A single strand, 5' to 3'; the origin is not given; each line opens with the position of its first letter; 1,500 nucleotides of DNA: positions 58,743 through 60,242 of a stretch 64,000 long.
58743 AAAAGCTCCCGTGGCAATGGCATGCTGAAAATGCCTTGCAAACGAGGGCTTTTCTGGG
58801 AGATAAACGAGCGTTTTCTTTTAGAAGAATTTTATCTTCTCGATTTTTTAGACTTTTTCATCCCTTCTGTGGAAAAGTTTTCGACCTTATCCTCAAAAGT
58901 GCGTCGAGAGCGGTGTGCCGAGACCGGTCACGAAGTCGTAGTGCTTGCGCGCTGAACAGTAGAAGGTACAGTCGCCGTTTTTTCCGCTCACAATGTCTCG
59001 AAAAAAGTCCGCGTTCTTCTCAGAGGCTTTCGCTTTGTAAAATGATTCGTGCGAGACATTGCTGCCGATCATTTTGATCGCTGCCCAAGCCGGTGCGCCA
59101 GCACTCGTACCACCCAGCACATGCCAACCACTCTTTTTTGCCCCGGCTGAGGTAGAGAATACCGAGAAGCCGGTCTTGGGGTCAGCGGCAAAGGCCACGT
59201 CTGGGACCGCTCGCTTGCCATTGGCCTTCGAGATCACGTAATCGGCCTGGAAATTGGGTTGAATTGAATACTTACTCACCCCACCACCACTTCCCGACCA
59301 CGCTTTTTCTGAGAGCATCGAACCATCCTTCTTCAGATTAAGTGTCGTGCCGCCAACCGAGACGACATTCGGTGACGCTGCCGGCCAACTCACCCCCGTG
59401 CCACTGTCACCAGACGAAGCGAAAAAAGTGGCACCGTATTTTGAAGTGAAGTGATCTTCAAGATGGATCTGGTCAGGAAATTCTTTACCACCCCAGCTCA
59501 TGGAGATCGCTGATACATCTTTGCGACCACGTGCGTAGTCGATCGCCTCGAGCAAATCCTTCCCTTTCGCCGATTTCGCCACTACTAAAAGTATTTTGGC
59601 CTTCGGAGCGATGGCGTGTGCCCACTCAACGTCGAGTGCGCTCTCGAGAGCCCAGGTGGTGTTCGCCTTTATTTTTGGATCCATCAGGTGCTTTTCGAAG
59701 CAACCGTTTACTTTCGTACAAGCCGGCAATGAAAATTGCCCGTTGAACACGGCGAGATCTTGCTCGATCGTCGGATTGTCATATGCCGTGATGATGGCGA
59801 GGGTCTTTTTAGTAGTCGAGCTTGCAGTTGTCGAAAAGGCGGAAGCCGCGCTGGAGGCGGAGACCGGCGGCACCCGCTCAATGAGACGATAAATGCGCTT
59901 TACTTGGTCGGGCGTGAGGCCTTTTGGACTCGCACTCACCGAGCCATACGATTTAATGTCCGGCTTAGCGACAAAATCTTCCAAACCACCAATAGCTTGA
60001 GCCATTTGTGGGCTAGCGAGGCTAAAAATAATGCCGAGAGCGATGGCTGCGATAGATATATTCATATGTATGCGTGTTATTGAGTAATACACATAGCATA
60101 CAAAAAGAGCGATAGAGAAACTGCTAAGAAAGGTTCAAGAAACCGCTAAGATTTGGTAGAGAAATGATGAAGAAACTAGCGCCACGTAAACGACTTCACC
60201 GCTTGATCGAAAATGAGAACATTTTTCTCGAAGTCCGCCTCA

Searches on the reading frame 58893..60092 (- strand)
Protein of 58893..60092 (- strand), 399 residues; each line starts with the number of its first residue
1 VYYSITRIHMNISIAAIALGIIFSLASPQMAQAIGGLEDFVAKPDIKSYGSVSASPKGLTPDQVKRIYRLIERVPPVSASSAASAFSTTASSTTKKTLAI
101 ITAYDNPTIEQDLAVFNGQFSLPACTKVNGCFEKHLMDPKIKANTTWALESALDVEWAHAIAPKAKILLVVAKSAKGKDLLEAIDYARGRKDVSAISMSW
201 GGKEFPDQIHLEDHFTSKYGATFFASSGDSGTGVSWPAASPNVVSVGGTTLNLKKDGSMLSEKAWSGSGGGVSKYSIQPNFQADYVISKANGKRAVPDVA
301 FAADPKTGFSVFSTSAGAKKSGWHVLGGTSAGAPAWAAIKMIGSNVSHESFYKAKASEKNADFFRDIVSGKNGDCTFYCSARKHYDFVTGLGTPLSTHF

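Call 5: search_protein_families(library=pfam, proteins=[window:58893-60092:-], max_evalue=0.001)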
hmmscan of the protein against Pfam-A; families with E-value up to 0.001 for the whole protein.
window:58893-60092:- (399 aa): 1 family
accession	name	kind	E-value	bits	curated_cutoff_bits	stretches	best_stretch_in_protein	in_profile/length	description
PF00082.27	Peptidase_S8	-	3.3e-09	36.9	21.8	1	157-338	73-248/288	Subtilase family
